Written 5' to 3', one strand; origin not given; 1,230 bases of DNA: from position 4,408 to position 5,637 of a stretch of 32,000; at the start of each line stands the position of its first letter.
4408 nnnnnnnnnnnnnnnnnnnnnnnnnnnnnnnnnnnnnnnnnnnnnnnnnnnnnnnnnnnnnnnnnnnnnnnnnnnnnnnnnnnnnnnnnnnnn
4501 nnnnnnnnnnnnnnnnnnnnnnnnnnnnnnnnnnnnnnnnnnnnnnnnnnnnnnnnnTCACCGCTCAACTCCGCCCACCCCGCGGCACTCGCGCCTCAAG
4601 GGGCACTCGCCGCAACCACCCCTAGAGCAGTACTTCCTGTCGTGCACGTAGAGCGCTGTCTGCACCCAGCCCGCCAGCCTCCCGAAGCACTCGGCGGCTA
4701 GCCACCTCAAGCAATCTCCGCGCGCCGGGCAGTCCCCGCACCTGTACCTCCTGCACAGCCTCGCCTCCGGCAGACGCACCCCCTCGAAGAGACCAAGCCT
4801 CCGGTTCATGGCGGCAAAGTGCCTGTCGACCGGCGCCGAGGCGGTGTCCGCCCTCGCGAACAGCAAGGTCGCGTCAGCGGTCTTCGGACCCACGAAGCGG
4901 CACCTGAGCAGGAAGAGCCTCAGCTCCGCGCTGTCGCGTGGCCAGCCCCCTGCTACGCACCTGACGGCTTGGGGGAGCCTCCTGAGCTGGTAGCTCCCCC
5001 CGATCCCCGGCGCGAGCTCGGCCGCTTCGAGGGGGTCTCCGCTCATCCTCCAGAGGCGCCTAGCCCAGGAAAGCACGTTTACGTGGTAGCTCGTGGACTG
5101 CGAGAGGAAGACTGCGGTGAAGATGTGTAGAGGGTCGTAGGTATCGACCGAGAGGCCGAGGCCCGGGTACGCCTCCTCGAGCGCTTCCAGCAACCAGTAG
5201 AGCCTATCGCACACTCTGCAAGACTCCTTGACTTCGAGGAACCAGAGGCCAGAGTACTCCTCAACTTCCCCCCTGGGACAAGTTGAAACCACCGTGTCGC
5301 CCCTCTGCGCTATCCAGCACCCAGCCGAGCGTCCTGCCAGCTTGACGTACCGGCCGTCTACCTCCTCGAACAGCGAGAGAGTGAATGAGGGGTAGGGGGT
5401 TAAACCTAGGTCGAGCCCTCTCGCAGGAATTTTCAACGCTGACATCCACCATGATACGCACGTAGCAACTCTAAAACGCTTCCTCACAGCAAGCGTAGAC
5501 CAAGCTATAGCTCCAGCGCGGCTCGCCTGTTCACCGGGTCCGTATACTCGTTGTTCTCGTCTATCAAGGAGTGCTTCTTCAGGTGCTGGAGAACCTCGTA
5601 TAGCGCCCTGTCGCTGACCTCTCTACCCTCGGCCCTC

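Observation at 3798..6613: Near-gapless module: archaeal AAA+ ATPase, then HhH-GPD glycosylase, then radical SAM enzyme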

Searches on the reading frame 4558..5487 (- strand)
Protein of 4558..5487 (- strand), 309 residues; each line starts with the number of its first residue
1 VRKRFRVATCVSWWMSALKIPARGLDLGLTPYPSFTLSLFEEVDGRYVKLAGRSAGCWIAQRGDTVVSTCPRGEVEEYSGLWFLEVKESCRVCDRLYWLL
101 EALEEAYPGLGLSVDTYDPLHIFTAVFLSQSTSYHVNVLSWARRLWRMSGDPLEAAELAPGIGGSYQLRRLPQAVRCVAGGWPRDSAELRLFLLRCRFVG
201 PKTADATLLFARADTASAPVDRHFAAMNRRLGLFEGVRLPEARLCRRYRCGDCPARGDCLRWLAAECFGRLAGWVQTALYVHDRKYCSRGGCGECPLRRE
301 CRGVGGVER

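Call 3: search_protein_families(library=pfam, proteins=[window:4558-5487:-], max_evalue=0.01)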
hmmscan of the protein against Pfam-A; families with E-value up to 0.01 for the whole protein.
window:4558-5487:- (309 aa): 0 families
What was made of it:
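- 4558..5445 (-): OGG1-fold HhH-GPD DNA glycosylase/AP-lyase-like protein, 295 aa from ATG 5445. Catalytic K188 and D207 are present. An invariant C231-x4-C236-x2-C239-x5-C245 motif is the presumed [4Fe-4S] site, and a second CX4CX2CX5C motif sits at the C-terminus. There is no Pfam hit (call 3).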

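Call 4: search_protein_families(library=ncbifam, proteins=[window:4558-5487:-], max_evalue=0.01)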
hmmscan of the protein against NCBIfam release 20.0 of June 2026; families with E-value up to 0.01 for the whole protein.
window:4558-5487:- (309 aa): 1 family
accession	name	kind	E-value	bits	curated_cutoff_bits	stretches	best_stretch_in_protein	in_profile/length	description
TIGR00588.1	ogg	subfamily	7.8e-05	21.9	397.85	1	188-287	217-308/310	8-oxoguanine DNA-glycosylase (ogg)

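Call 7: search_solved_structures(query=window:4558-5487:-, max_evalue=1, show_alignments=2)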
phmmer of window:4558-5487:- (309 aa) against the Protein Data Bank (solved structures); distinct sequences matched with E-value up to 1: 0.

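Call 10: find_homologous_proteins(query=window:4558-5487:-, max_evalue=0.001)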
Query window:4558-5487:- (309 aa): 29 proteins with E <= 0.001 among 2506 candidates.
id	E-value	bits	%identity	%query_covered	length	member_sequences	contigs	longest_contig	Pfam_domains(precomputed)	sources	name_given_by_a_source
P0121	4.9e-201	685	100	95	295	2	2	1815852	-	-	-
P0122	2.1e-119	417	67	92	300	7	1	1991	-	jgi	-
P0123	3.7e-114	399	67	87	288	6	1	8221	-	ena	-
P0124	1.6e-112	394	64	92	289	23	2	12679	-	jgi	jgi:hypothetical protein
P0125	7.3e-107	375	59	92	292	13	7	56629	-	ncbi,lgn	ncbi:MAG: hypothetical protein QXS92_04275 [Thermofilum sp.]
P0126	2.5e-104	367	57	92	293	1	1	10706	-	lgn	-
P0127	2.6e-99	351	56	93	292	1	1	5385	-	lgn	-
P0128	2.4e-95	338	53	92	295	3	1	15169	-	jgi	-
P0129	1.0e-94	335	54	93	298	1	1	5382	-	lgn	-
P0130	2.1e-94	334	53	93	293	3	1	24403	-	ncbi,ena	-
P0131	6.3e-92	326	52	93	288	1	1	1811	-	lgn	-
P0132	1.3e-91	325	51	92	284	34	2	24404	-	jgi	-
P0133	5.6e-91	323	51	92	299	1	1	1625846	-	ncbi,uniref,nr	ncbi:DNA lyase [Infirmifilum lucidum]|uniref:DNA lyase n=1 Tax=Infirmifilum lucidum TaxID=2776706 Re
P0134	9.4e-91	322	49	94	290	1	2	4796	-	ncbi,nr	ncbi:MAG: hypothetical protein NZ992_03300 [Candidatus Korarchaeum sp.]|nr:hypothetical protein [Can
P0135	5.4e-90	320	51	92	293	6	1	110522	-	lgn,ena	-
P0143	2.6e-41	160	44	85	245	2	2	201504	-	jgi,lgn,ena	-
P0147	4.5e-36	143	40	84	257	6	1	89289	-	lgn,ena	-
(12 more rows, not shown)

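Call 12: find_encoding_contigs(protein=P0133, flank=6000, max_places=2)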
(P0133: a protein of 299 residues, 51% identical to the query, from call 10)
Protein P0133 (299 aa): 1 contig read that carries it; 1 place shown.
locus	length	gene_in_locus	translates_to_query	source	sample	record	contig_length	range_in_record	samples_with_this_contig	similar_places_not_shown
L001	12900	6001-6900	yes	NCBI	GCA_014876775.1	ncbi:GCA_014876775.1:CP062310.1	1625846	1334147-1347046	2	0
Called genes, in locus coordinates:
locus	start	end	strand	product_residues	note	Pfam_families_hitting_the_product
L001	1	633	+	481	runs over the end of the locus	-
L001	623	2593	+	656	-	-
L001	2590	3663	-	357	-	PF02746:MR_MLE_N, PF13378:MR_MLE_C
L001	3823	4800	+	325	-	-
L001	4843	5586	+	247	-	PF04126:Cyclophil_like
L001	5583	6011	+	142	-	-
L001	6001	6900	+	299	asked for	-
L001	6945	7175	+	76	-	-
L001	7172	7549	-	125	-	PF01880:Desulfoferrodox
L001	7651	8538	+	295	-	PF00483:NTP_transferase, PF12804:NTP_transf_3 (weak)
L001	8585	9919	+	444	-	-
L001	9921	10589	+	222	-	-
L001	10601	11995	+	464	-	PF00535:Glycos_transf_2, PF13641:Glyco_tranf_2_3, PF13632:Glyco_trans_2_3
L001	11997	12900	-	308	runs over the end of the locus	PF00378:ECH_1 (faint), PF25145:NfeD1b_N (weak), PF01343:Peptidase_S49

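Call 13: find_encoding_contigs(protein=P0143, flank=6000, max_places=2)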
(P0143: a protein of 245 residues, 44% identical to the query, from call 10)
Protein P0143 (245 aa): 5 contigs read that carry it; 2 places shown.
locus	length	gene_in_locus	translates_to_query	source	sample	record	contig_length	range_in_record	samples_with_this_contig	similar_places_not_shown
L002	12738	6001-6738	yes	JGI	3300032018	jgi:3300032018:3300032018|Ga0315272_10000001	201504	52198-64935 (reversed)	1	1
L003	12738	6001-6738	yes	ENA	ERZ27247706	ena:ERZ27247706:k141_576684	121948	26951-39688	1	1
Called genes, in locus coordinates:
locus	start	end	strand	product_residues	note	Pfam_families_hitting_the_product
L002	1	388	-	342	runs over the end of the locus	PF00466:Ribosomal_L10, PF17777:RL10P_insert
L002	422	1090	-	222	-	PF00687:Ribosomal_L1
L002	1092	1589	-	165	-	PF00298:Ribosomal_L11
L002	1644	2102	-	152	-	PF03439:Spt5-NGN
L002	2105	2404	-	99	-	-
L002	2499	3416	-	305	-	PF02881:SRP54_N, PF13401:AAA_22 (faint), PF20720:nSTAND3 (faint), PF25199:nSTAND_NTPase5 (faint), PF00448:SRP54, PF01656:CbiA (weak)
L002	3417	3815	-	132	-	PF02996:Prefoldin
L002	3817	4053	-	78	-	PF01775:Ribosomal_L18A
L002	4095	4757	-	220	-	PF01912:eIF-6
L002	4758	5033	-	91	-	PF01198:Ribosomal_L31e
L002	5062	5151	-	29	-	-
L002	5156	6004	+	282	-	PF04055:Radical_SAM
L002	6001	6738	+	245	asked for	-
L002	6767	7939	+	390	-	PF00579:tRNA-synt_1b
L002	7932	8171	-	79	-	PF01938:TRAM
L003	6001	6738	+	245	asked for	-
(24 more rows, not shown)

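Call 16: find_encoding_contigs(protein=P0134, flank=6000, max_places=2)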
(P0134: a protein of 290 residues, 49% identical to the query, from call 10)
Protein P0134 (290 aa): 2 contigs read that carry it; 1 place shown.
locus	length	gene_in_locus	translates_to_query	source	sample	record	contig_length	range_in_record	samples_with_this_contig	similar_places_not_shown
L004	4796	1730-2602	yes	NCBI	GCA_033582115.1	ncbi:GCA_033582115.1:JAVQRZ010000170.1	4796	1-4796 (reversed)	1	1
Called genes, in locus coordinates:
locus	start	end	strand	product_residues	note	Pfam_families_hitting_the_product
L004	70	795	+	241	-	PF00005:ABC_tran, PF13304:AAA_21 (faint), PF12399:BCA_ABC_TP_C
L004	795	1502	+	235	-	PF00005:ABC_tran, PF13304:AAA_21 (faint)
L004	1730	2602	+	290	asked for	-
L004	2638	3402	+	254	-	PF04055:Radical_SAM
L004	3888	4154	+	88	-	-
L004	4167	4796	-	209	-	?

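Call 26: find_encoding_contigs(protein=P0125, flank=5000, max_places=2)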
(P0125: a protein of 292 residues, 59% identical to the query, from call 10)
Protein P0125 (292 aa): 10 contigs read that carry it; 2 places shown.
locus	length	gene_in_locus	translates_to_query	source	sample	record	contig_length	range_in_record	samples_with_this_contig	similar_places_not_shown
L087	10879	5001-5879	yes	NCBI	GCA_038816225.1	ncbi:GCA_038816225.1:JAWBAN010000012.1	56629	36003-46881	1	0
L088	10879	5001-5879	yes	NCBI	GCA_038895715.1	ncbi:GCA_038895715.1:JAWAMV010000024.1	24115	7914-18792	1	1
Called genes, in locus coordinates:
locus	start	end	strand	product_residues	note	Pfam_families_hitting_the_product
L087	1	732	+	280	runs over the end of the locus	PF14378:PAP2_3 (weak), PF01569:PAP2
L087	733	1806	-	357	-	PF02746:MR_MLE_N, PF13378:MR_MLE_C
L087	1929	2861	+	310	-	-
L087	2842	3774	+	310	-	-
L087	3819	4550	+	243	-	PF04126:Cyclophil_like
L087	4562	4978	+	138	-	-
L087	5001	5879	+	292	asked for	-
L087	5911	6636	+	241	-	PF04055:Radical_SAM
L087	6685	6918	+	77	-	-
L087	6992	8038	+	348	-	PF00152:tRNA-synt_2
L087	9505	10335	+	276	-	PF00483:NTP_transferase, PF12804:NTP_transf_3 (faint)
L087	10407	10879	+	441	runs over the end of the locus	-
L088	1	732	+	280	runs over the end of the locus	PF14378:PAP2_3 (weak), PF01569:PAP2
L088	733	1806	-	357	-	PF02746:MR_MLE_N, PF13378:MR_MLE_C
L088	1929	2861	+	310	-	-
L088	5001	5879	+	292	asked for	-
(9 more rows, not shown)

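Call 27: find_encoding_contigs(protein=P0135, flank=5000, max_places=1)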
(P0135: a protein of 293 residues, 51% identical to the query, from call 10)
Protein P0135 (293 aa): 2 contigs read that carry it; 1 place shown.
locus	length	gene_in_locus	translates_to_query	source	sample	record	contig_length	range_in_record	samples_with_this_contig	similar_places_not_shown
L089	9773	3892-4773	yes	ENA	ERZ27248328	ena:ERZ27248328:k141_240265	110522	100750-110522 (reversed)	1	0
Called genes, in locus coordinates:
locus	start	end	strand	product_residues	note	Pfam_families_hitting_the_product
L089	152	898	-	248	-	PF01428:zf-AN1, PF02163:Peptidase_M50 (faint)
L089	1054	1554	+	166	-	PF01047:MarR (weak), PF09339:HTH_IclR (weak), PF12802:MarR_2 (faint), PF13404:HTH_AsnC-type, PF13412:HTH_24, PF25212:HVO_A0114, PF01037:AsnC_trans_reg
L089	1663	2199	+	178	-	-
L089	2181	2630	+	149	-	PF14478:DUF4430 (weak)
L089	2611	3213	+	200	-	PF21715:CggR_N (weak), PF22167:PH0730-like_N, PF14544:DUF4443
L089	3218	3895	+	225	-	-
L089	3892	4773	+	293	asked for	-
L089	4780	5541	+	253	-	PF04055:Radical_SAM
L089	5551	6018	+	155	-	PF14464:Prok-JAB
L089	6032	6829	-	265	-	PF24038:DUF7347, PF12840:HTH_20 (weak), PF13412:HTH_24 (weak), PF04893:Yip1 (weak)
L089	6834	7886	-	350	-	PF09922:LiaF-like_C (faint), PF24016:DUF7330 (faint)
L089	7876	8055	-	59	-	-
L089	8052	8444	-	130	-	-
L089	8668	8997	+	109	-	-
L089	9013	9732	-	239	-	PF01978:TrmB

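Call 28: find_encoding_contigs(protein=P0147, flank=5000, max_places=1)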
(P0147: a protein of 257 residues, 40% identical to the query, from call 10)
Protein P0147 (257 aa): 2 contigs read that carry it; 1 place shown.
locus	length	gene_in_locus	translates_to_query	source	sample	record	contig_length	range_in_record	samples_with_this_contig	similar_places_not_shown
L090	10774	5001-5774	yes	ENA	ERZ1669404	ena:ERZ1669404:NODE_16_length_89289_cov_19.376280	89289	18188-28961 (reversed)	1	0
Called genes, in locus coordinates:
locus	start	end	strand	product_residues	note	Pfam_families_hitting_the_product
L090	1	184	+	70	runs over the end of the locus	PF11755:DUF3311 (weak)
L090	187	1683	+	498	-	PF00474:SSF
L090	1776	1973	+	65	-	-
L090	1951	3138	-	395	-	-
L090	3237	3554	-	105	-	-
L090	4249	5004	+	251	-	PF13353:Fer4_12 (weak), PF04055:Radical_SAM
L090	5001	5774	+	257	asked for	-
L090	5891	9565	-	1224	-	PF17915:zf_Rg, PF04851:ResIII (weak), PF00270:DEAD, PF00271:Helicase_C (faint), PF01751:Toprim, PF01131:Topoisom_bac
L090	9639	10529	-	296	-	PF01012:ETF, PF00766:ETF_alpha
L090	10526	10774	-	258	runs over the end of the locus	PF01012:ETF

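Call 38: find_homologous_proteins(query=A3, max_evalue=0.001)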
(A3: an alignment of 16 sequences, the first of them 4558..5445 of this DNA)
Query A3 (16 sequences) (295 aa, profile of the alignment): 35 proteins with E <= 0.001 among 8000 candidates.
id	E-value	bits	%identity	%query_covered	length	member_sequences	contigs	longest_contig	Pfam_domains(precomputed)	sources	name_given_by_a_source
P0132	1.5e-120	420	51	97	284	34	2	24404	-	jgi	-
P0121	8.8e-118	411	100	100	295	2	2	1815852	-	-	-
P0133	4.3e-115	402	51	96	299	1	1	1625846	-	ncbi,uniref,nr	ncbi:DNA lyase [Infirmifilum lucidum]|uniref:DNA lyase n=1 Tax=Infirmifilum lucidum TaxID=2776706 Re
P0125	4.7e-115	402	59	96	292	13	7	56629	-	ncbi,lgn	ncbi:MAG: hypothetical protein QXS92_04275 [Thermofilum sp.]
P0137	5.0e-113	395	49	95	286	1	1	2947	-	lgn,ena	-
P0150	1.3e-112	394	48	95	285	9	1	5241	-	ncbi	ncbi:MAG: hypothetical protein ACP5LQ_09030 [Candidatus Methanodesulfokora sp.]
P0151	4.1e-111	389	49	96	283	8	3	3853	-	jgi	-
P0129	6.3e-111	388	54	97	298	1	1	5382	-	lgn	-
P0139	1.4e-110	387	49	96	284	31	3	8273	-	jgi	jgi:endonuclease III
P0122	7.7e-110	385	67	96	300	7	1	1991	-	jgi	-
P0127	4.2e-107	376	56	98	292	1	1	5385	-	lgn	-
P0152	7.0e-106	372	46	98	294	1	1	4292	-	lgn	-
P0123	2.4e-105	370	67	92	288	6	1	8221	-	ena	-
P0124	2.5e-105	370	64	96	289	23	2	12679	-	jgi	jgi:hypothetical protein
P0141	1.2e-94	335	44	92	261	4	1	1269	PF00633.30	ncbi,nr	ncbi:MAG: endonuclease III domain-containing protein [Thermoproteus sp.]|nr:endonuclease III domain-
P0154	7.2e-76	273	37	88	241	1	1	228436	-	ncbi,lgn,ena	-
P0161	1.4e-49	187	30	91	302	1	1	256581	-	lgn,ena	-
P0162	1.9e-49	186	27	65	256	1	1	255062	-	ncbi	-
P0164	2.6e-6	45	28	71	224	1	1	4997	PF00730.32,PF00633.30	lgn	-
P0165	1.5e-5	42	44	12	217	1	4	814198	PF00730.32,PF10576.15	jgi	jgi:endonuclease-3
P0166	3.5e-5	41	28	69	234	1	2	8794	PF00730.32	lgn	-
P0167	4.1e-5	41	42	20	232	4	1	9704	PF00730.32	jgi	jgi:endonuclease III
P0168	4.1e-4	38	42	20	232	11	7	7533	PF00730.32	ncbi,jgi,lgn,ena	jgi:endonuclease III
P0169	9.7e-4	36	31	24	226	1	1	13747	PF00730.32,PF10576.15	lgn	-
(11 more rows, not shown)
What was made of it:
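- Closest known: Endonuclease III / Nth [4Fe-4S] cluster loop. Same: Canonical EndoIII proteins are the next-best sequence relatives after the family itself (E 1e-6 to 1e-4, call 38).
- Tried and rejected: They gave a misleadingly small glycosylase family of 29-35 clusters (calls 10, 38).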

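Call 40: find_encoding_contigs(protein=P0154, flank=4000, max_places=1)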
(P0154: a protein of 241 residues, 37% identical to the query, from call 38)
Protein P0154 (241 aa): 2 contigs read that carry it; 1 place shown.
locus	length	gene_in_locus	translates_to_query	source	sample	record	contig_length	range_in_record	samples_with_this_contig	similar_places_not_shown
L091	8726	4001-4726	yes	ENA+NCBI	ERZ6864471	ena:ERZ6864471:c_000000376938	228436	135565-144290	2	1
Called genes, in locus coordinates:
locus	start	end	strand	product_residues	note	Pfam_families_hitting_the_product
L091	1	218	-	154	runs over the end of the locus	PF03439:Spt5-NGN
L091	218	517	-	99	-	-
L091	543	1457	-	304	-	PF01656:CbiA (faint), PF02881:SRP54_N (faint), PF13401:AAA_22 (faint), PF25199:nSTAND_NTPase5 (weak), PF20720:nSTAND3 (faint), PF00448:SRP54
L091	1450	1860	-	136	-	PF02996:Prefoldin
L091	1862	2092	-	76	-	PF01775:Ribosomal_L18A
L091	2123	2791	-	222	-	PF01912:eIF-6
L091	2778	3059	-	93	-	PF01198:Ribosomal_L31e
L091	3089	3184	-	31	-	-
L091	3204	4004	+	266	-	PF04055:Radical_SAM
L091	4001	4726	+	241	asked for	-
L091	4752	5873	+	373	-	PF00579:tRNA-synt_1b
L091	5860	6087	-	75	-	PF01938:TRAM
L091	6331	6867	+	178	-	-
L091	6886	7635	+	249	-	PF00459:Inositol_P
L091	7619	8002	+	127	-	-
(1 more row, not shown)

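Call 41: find_encoding_contigs(protein=P0161, flank=4000, max_places=1)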
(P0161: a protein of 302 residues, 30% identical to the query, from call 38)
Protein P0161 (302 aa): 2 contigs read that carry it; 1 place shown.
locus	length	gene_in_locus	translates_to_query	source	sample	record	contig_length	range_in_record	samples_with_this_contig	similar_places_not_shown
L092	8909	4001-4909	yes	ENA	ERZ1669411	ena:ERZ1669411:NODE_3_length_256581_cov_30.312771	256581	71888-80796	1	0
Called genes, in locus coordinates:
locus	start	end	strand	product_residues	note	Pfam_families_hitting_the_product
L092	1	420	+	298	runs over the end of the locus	-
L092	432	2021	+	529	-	PF07969:Amidohydro_3, PF01979:Amidohydro_1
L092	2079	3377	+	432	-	PF01336:tRNA_anti-codon, PF00152:tRNA-synt_2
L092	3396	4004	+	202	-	PF01470:Peptidase_C15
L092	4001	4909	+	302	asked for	-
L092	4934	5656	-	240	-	-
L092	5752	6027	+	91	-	-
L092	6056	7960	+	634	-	PF00136:DNA_pol_B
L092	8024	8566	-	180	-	PF00583:Acetyltransf_1, PF13673:Acetyltransf_10, PF13508:Acetyltransf_7, PF08445:FR47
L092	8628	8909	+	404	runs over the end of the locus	PF02441:Flavoprotein, PF04127:DFP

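Call 42: find_encoding_contigs(protein=P0162, flank=4000, max_places=1)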
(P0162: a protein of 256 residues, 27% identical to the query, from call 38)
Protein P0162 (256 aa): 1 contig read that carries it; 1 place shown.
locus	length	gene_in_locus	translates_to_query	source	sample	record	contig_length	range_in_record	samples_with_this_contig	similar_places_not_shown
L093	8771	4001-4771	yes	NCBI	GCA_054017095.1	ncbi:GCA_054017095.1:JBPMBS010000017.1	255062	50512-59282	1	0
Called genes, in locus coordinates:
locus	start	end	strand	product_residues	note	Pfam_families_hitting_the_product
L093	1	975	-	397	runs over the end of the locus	PF07690:MFS_1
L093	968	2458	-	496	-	-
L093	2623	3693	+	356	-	PF02729:OTCace_N, PF00185:OTCace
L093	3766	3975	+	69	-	-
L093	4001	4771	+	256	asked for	-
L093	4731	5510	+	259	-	PF13353:Fer4_12, PF04055:Radical_SAM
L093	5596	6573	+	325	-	PF00696:AA_kinase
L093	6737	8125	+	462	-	PF01979:Amidohydro_1, PF07969:Amidohydro_3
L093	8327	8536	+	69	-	PF11520:Cren7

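Call 47: predict_structure(alignment_id=A2)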
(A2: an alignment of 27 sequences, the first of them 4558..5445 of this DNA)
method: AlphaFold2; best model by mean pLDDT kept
length: 295 residues; sequences in the alignment: 27
mean_pLDDT: 95.1   pTM: 0.92
mean pLDDT of the five models: 95.1, 95.1, 94.9, 94.4, 94.3
residues with pLDDT >= 90: 274; 70-90: 13; 50-70: 3; < 50: 5
segments of 3 or more residues with pLDDT < 50: 291-295
pLDDT, mean of each block of 10 residues (from residue 1): 93 96 97 98 98 98 98 93 96 97 98 96 97 98 97 98 95 97 98 98 96 96 97 96 97 98 97 90 84 43
secondary structure, 60 per line:
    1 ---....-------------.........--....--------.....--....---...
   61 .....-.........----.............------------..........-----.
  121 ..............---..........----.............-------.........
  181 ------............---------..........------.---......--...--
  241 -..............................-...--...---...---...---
elements in order: E4-7 H21-25 E26-29 E32-35 E44-48 E51-54 H58-65 H67-75 H80-92 H105-114 H120-134 H138-147 H152-164 H172-180 H187-198 H208-217 H228-233 H246-271
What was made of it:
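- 4558..5445 (-): The AF2 model has pLDDT 95.1 (call 47).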
